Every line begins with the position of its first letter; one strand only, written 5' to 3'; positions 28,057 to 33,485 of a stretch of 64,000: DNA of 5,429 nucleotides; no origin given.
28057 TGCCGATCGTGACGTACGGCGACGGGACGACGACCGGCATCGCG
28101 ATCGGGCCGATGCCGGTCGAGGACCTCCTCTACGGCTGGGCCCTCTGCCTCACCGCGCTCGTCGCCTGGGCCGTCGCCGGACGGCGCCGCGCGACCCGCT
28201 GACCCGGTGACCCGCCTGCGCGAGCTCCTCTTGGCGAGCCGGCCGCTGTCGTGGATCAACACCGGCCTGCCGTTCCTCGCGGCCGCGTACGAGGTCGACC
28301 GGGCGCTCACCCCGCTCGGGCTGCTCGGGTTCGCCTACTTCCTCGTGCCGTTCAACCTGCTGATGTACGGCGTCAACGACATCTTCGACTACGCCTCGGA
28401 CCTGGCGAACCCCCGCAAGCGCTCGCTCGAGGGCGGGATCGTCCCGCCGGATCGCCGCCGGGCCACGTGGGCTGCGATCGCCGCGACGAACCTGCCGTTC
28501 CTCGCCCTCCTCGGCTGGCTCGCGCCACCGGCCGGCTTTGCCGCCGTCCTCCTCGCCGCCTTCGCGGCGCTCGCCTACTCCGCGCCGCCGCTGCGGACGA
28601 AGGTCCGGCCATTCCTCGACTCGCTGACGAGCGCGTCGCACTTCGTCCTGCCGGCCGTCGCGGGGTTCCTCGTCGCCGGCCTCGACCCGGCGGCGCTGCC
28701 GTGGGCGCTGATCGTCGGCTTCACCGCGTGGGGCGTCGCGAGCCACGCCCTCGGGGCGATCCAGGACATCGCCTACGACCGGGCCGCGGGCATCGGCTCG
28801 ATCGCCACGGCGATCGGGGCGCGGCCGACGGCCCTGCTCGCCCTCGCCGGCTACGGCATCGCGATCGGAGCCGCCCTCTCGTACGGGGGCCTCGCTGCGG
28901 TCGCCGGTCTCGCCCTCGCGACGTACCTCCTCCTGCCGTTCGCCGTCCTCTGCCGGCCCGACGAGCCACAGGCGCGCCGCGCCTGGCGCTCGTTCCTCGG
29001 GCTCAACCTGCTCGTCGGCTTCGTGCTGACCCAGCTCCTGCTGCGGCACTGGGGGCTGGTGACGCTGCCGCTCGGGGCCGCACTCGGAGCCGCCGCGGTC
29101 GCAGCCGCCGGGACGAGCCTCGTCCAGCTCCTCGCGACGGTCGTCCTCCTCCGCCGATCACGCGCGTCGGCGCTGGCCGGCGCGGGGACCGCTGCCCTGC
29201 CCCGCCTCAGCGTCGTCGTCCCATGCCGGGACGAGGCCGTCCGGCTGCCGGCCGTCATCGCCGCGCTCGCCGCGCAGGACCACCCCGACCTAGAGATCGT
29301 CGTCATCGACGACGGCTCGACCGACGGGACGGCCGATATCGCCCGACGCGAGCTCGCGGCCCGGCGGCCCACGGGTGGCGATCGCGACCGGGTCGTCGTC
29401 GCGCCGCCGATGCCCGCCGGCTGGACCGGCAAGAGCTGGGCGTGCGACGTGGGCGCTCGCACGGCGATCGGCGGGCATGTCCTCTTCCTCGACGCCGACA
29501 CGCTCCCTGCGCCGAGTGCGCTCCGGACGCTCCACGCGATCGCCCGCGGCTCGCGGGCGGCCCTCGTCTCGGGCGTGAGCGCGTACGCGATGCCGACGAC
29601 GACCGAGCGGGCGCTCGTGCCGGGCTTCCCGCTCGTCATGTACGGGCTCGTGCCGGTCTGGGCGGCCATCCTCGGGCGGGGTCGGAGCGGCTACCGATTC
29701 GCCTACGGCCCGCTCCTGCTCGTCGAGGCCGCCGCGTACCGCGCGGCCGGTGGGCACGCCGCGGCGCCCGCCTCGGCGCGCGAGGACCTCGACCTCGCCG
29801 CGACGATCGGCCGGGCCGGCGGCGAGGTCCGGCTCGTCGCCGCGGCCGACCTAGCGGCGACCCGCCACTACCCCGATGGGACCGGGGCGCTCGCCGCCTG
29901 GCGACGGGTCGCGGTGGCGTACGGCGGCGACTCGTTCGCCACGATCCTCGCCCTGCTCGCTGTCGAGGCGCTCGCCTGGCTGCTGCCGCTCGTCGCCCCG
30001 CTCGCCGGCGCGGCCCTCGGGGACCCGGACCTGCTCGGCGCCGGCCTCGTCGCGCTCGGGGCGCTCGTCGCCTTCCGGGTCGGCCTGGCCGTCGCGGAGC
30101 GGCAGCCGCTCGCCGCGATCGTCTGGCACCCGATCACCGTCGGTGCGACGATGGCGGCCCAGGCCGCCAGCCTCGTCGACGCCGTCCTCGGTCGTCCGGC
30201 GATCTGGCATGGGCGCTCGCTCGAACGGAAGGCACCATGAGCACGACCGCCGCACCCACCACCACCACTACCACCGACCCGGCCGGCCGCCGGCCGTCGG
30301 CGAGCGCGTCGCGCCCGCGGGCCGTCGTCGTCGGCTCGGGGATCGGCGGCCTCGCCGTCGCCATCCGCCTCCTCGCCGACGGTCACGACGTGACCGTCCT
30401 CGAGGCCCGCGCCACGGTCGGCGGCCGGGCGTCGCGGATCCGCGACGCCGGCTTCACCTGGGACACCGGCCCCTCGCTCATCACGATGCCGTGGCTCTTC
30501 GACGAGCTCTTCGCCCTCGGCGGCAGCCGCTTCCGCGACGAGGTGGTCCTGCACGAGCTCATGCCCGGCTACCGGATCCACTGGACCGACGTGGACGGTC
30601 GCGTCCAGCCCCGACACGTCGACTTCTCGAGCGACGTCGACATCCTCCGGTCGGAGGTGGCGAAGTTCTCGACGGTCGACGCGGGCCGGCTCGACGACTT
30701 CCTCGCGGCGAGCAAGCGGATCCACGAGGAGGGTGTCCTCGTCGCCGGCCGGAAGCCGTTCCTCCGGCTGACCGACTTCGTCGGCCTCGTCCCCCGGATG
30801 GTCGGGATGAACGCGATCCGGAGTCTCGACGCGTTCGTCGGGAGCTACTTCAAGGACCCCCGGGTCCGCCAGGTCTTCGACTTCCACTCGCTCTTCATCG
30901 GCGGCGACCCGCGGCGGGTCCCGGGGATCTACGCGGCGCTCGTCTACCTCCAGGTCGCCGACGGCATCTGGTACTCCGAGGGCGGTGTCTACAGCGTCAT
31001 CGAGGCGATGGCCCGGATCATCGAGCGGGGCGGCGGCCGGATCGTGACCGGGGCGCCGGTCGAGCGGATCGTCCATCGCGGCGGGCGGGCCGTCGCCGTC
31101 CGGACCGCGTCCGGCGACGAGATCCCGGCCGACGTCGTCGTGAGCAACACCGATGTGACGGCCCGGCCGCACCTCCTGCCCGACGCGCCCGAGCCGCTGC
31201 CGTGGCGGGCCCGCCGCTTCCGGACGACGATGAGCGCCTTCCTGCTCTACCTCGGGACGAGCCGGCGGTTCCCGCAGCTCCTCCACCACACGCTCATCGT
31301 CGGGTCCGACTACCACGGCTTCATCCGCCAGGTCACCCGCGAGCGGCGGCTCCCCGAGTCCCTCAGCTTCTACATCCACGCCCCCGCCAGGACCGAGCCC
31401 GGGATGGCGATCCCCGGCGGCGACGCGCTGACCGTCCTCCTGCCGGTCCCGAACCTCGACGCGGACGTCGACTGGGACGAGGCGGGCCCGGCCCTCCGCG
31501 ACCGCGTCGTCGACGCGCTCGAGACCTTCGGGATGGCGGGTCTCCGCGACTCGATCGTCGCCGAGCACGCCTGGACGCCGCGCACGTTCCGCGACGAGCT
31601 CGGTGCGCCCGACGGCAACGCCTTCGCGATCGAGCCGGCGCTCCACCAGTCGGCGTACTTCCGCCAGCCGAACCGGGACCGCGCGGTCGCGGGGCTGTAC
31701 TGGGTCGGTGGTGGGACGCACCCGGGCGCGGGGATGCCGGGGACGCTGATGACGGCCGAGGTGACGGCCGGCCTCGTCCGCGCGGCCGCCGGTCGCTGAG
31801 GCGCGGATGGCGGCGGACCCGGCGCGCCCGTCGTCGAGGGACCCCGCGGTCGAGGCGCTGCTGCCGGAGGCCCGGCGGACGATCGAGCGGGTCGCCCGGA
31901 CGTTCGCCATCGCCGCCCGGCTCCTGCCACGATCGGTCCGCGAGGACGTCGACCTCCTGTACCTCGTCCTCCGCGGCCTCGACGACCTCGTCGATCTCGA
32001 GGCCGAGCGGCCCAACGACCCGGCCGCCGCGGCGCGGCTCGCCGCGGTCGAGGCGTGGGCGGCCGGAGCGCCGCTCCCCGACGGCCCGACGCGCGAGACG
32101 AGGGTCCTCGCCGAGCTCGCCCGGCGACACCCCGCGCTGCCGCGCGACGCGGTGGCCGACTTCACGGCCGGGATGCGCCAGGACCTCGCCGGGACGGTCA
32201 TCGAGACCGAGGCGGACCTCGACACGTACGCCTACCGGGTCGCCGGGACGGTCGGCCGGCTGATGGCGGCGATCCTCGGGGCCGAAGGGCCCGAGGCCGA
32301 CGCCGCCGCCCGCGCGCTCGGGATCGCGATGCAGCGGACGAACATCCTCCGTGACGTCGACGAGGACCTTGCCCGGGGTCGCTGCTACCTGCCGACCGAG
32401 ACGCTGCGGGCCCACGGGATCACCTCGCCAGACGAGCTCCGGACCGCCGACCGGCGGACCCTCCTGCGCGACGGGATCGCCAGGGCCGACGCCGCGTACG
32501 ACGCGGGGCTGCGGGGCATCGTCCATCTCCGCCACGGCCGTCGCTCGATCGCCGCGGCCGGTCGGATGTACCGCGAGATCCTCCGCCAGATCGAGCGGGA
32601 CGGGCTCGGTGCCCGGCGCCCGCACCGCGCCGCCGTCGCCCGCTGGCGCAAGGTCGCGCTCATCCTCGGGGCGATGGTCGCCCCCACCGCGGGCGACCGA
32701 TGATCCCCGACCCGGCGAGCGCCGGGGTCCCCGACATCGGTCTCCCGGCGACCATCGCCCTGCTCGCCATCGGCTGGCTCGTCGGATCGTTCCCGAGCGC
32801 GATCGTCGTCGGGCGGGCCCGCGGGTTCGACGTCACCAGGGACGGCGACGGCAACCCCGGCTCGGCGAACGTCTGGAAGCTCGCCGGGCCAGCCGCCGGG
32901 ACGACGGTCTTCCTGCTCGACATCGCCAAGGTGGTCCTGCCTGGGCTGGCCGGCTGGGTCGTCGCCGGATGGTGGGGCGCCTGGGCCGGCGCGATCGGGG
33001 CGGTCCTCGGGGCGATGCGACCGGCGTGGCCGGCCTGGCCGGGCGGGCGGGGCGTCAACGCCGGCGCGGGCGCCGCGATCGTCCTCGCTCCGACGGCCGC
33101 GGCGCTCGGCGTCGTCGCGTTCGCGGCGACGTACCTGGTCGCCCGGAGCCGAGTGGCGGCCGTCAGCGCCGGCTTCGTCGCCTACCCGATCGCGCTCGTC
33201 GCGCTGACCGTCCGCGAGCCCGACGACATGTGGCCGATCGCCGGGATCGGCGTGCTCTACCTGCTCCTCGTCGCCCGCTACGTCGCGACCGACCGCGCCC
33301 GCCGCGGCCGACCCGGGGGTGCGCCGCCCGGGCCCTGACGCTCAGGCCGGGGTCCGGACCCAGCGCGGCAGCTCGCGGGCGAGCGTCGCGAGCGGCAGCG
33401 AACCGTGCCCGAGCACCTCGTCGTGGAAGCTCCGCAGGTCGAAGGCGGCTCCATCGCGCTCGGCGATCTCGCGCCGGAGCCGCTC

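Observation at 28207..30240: Lycopene elongase fused in frame to a GT2 carotenoid glycosyltransferase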

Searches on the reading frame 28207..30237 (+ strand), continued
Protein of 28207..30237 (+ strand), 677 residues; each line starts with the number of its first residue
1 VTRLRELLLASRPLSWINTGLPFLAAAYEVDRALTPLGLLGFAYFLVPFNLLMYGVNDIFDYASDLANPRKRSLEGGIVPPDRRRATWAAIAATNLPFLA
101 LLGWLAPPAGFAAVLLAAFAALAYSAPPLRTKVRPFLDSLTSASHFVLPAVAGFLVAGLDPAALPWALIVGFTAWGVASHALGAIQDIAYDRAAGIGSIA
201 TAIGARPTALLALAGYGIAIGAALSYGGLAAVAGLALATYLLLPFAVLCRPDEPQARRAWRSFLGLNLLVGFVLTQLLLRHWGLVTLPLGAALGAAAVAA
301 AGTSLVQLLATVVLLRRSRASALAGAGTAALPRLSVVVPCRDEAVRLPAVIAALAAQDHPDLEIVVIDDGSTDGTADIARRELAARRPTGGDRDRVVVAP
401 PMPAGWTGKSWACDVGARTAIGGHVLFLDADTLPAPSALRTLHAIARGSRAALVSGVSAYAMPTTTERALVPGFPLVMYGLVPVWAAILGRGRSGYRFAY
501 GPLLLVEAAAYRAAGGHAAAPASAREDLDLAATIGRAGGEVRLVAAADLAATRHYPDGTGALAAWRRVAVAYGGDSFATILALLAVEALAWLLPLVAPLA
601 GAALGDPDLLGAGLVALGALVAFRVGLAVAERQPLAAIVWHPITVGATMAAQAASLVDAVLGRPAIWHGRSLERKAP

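Call 80: find_encoding_contigs(protein=P0093, flank=7000, max_places=1)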
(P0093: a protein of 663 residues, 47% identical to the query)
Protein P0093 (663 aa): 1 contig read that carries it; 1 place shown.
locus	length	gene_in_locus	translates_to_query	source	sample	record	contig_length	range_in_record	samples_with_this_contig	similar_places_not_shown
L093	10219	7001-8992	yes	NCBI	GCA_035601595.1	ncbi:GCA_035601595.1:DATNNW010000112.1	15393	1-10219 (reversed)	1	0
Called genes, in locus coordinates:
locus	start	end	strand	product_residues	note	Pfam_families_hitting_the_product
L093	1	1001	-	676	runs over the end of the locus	PF00122:E1-E2_ATPase, PF00702:Hydrolase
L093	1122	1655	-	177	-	PF19991:HMA_2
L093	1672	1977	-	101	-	-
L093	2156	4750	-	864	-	PF01326:PPDK_N, PF27448:Rph_4th, PF00391:PEP-utilizers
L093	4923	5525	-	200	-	PF13412:HTH_24 (faint), PF01047:MarR, PF12802:MarR_2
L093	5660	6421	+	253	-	PF00494:SQS_PSY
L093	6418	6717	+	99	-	-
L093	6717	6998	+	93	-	PF18916:Lycopene_cyc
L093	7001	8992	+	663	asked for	PF01040:UbiA, PF00535:Glycos_transf_2, PF13641:Glyco_tranf_2_3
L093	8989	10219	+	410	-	PF00890:FAD_binding_2 (weak), PF01266:DAO, PF01593:Amino_oxidase, PF13450:NAD_binding_8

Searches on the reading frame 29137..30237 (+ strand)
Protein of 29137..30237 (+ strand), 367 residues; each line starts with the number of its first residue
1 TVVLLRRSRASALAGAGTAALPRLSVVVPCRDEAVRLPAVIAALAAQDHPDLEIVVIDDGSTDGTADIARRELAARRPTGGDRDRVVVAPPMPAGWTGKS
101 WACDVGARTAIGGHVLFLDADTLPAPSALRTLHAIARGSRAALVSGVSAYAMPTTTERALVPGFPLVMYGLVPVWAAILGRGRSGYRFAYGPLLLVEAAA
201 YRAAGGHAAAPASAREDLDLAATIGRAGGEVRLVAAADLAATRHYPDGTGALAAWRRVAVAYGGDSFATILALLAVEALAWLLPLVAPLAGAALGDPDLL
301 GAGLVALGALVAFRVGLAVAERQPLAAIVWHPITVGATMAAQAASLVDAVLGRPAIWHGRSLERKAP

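Call 61: search_dna_similar(query=window:29137-30237:+, collection=plasmids, mode=protein, max_evalue=1e-10, max_rows=15)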
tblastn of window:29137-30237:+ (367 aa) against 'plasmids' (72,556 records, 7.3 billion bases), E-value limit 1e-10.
Records with a match: 26; places in all: 27; records where one place covers at least 80% of the query: 0.
Best place of each record, by identity: <60% 26.
By first word of the organism name: Azospirillum 5; Cupriavidus 3; Mycetohabitans 3; Microvirga 1; Limimaricola 1; Acaryochloris 1; Palleronia 1; Gluconobacter 1; Deinococcus 1; Indioceanicola 1; and 8 more.
By predicted mobility (MOB-suite, as given by PLSDB): non-mobilizable 19; mobilizable 5; conjugative 2.
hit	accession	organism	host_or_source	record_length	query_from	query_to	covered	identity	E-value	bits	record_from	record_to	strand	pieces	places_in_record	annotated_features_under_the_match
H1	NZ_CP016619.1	Microvirga ossetica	Vicia alpestris,cell culture,nodules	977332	25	245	60%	39.5%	1e-19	98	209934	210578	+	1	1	glycosyltransferase family 2 protein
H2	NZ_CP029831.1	Azospirillum ramasamyi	single cell,Cow dung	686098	25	245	60%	38.2%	3e-12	76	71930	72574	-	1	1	glycosyltransferase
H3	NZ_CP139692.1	Limimaricola variabilis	Bacterial Culture,hydrothermal vent ...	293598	25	245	60%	38.1%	2e-11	73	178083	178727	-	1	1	glycosyltransferase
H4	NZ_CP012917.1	Azospirillum brasilense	Digitaria eriantha,microbe,root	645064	25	266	66%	34.3%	1e-14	83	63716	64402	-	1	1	glycosyltransferase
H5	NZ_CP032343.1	Azospirillum brasilense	soil sample,Agricultural field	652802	25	266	66%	34.3%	1e-14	83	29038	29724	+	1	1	glycosyltransferase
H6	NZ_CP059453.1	Azospirillum brasilense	Prokaryotes,soil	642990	25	266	66%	34.3%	4e-13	78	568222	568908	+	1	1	glycosyltransferase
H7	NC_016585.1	Azospirillum lipoferum 4B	-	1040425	25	245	60%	37.5%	5e-12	75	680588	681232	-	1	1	none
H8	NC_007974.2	Cupriavidus metallidurans CH34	-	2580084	27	247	60%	36.1%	7e-14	81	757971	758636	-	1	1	none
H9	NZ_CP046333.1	Cupriavidus metallidurans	sedimentation pond in a zinc factory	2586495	27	247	60%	36.1%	7e-14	81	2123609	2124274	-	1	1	none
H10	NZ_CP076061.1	Cupriavidus sp. EM10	Pure-cultured cell,sewage water sludge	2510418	27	247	60%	35.7%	2e-14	82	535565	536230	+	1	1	none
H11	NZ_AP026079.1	Acaryochloris marina MBIC10699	cell culture,Ascidian, Diplosoma similis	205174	25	270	67%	31.8%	1e-14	83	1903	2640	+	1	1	glycosyltransferase family 2 protein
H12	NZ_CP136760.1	Palleronia sp. LCG004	cell culture,Intertidal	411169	25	245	60%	34.2%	6e-15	84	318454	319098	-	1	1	glycosyltransferase family 2 protein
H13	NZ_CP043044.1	Gluconobacter thailandicus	Triticum aestivum,leaf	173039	25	245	60%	34.1%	5e-14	81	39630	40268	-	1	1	glycosyltransferase family 2 protein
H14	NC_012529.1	Deinococcus deserti VCD115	-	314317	25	245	60%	33.9%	9e-13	77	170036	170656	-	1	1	glycosyltransferase family 2 protein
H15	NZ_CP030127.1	Indioceanicola profundi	sediment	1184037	25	245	60%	33.8%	3e-12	76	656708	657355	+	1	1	none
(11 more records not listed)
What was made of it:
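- Tried and rejected: Plasmid search with the GT2 half: only generic GT2 hits at 32-40% identity over 60-67% of the query (call 61).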

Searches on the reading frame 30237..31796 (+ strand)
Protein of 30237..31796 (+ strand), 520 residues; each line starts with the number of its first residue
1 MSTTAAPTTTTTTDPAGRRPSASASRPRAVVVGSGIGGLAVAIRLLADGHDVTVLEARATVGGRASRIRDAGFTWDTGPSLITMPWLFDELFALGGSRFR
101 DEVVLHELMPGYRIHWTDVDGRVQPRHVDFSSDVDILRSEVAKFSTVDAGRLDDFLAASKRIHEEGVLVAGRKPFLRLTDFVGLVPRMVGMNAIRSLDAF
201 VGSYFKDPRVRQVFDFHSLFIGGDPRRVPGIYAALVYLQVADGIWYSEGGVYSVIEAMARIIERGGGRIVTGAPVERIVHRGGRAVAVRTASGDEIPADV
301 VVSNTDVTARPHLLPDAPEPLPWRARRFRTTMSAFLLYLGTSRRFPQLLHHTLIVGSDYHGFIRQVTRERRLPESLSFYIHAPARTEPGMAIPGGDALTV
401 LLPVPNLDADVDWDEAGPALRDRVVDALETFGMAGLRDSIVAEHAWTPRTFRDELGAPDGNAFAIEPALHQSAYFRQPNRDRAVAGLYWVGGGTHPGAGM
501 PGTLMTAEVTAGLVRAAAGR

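Call 6: search_protein_families(library=pfam, proteins=[window:30237-31796:+], max_evalue=0.01)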
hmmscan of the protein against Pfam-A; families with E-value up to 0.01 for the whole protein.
window:30237-31796:+ (520 aa): 8 families
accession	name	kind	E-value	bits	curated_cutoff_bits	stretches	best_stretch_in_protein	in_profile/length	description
PF01593.30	Amino_oxidase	-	5.5e-38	131.8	19.8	1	36-512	1-440/443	Flavin containing amine oxidoreductase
PF13450.12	NAD_binding_8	-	1.7e-13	51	21.9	1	31-84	1-54/68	NAD(P)-binding Rossmann-like domain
PF01266.30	DAO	-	6.5e-13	49.4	27.9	2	29-66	2-39/353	FAD dependent oxidoreductase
PF07992.20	Pyr_redox_2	-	9.5e-07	29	26.1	1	29-60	3-34/291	Pyridine nucleotide-disulphide oxidoreductase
PF00890.30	FAD_binding_2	-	0.0003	20.6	20.4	1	29-67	2-39/414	FAD binding domain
PF12831.13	FAD_oxidored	-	0.0034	17.2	27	1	30-67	3-40/416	FAD dependent oxidoreductase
PF00070.33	Pyr_redox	-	0.005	17.8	22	0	28-62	1-35/82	Pyridine nucleotide-disulphide oxidoreductase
PF03486.20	HI0933_like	-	0.0078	16.1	50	0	29-62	3-36/244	HI0933-like protein Rossmann domain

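Call 7: search_protein_families(library=ncbifam, proteins=[window:30237-31796:+], max_evalue=0.01)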
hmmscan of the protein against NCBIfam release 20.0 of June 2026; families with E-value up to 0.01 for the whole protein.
window:30237-31796:+ (520 aa): 57 families (the best 25 are shown)
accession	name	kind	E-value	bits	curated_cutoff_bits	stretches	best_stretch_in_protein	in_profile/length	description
TIGR02734.1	crtI_fam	subfamily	2e-145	485.3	238.1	1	29-517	1-491/504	phytoene desaturase family protein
NF058655.1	CrtID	equivalog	1.8e-91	307.4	640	1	30-511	2-478/478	bifunctional phytoene desaturase/3,4-desaturase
NF045637.1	carotdesatCrtDProt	equivalog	1.4e-71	241.5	580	1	30-512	2-480/485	1-hydroxycarotenoid 3,4-desaturase CrtD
NF042421.1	hydcarot_desat_CrtD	equivalog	4.8e-53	180.3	500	1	28-516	3-485/487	1-hydroxycarotenoid 3,4-desaturase CrtD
TIGR02730.1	carot_isom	equivalog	1.1e-24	87.1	586.9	2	203-502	178-476/493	carotenoid isomerase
NF005560.0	PRK07233.1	equivalog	9e-21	74.2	252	2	29-76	3-50/435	hypothetical protein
NF045689.1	BCarotKetCrtO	equivalog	4.7e-19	68.4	1000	2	377-502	388-528/563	beta-carotene ketolase CrtO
TIGR02733.1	desat_CrtD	equivalog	8e-18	64.4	549.7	2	29-79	4-54/492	C-3',4' desaturase CrtD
TIGR03467.1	HpnE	equivalog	8e-13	48.5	283.05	1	30-78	2-52/430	hydroxysqualene dehydroxylase HpnE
NF005548.0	PRK07208.1-4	equivalog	2.9e-09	36.1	389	1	26-79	3-56/488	hypothetical protein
TIGR02352.1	thiamin_ThiO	equivalog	5e-08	32.4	250.8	1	30-67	2-38/351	glycine oxidase ThiO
NF002480.1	PRK01747.1-1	equivalog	5.1e-08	31.8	540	1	9-68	231-290/645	bifunctional tRNA (5-methylaminomethyl-2-thiouridine)(34)-methyltransferase MnmC2/FAD-dependent 5-carboxymethylaminomethyl-2-thiouridine(34)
TIGR00562.1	proto_IX_ox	equivalog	7.3e-08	31.4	97.85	1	28-81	4-59/470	protoporphyrinogen oxidase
NF005547.0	PRK07208.1-3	equivalog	8.8e-08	31.3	380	1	28-78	6-56/465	hypothetical protein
NF008845.0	PRK11883.1-5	equivalog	1.9e-06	26.5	560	1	26-80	4-64/468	protoporphyrinogen oxidase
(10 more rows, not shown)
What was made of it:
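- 30237..31799 (+): crtI, phytoene desaturase (520 aa); start overlaps the fusion's stop (ATGA). TIGR02734 485 bits (call 7).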

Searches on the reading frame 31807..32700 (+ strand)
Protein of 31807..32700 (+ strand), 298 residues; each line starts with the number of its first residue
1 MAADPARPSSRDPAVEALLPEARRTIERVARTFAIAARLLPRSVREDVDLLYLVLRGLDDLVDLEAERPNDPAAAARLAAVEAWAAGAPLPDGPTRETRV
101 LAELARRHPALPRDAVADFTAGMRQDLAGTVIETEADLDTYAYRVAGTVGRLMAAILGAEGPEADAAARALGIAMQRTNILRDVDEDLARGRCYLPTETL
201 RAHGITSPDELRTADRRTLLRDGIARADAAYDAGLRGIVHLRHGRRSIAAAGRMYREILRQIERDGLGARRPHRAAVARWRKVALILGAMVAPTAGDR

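Call 6: search_protein_families(library=pfam, proteins=[window:31807-32700:+], max_evalue=0.01)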
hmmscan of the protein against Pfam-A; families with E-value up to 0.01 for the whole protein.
window:31807-32700:+ (298 aa): 1 family
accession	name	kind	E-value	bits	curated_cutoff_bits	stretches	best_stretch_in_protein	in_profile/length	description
PF00494.24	SQS_PSY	-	4.3e-57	194.2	26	1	27-281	2-263/263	Squalene/phytoene synthase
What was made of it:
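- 31807..32703 (+): crtB, phytoene synthase (298 aa). Pfam SQS_PSY E 4e-57 (call 6).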

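Call 7: search_protein_families(library=ncbifam, proteins=[window:31807-32700:+], max_evalue=0.01)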
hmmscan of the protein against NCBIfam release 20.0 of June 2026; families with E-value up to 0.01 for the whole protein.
window:31807-32700:+ (298 aa): 6 families
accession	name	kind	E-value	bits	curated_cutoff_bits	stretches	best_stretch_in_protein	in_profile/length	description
TIGR03465.1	HpnD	equivalog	4.1e-48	163.7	278.6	1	29-288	5-263/267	presqualene diphosphate synthase HpnD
NF045686.1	PhytoSynCyanob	equivalog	2.7e-33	115.4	550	1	20-290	22-304/310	15-cis-phytoene synthase CrtB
NF045921.1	PhytnSynCrtBRhod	equivalog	3.4e-31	108.8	500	1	21-291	9-277/307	15-cis-phytoene synthase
NF042419.1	Phyto_syn_CrtB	equivalog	1.2e-28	100.6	480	1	17-289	2-282/306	15-cis-phytoene synthase CrtB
TIGR03464.1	HpnC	equivalog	2.2e-25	89.7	250.45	1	33-290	9-266/267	squalene synthase HpnC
TIGR01559.1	squal_synth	equivalog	1.5e-14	54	286.75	2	116-199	111-202/337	squalene synthase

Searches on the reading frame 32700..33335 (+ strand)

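Call 6: search_protein_families(library=pfam, proteins=[window:32700-33335:+], max_evalue=0.01)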
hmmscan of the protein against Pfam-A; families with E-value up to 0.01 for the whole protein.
window:32700-33335:+ (212 aa): 2 families
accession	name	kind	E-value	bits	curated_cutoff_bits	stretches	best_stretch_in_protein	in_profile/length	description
PF02660.20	G3P_acyltransf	-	8.3e-26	91.5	24.1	1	24-193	1-156/164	Glycerol-3-phosphate acyltransferase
PF11992.13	TgpA_N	-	0.0072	15.8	30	1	79-204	13-153/333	TgpA N-terminal domain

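Call 7: search_protein_families(library=ncbifam, proteins=[window:32700-33335:+], max_evalue=0.01)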
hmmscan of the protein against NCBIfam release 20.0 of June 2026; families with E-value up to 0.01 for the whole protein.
window:32700-33335:+ (212 aa): 8 families
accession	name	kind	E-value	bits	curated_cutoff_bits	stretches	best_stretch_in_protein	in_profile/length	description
TIGR00023.1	TIGR00023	equivalog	1.3e-18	67.5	137.2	1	19-167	6-157/196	glycerol-3-phosphate 1-O-acyltransferase PlsY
NF010993.0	PRK14417.1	equivalog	7.9e-15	55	249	1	19-196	6-187/232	membrane protein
NF010978.0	PRK14401.1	equivalog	6.8e-10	39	163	1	19-172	3-162/187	membrane protein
NF010990.0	PRK14414.1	equivalog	1.5e-08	34.6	261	1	19-172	9-161/210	glycerol-3-phosphate acyltransferase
NF010992.0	PRK14416.1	equivalog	1e-07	32.2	222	1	22-168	3-155/207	membrane protein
NF010987.0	PRK14411.1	equivalog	3.3e-07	30.3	243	1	21-129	6-116/204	membrane protein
NF010976.0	PRK14399.1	equivalog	0.0001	22.2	419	1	23-83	16-77/258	membrane protein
NF001254.0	PRK00220.2-1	equivalog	0.0015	18.6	199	1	22-154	10-144/182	glycerol-3-phosphate 1-O-acyltransferase PlsY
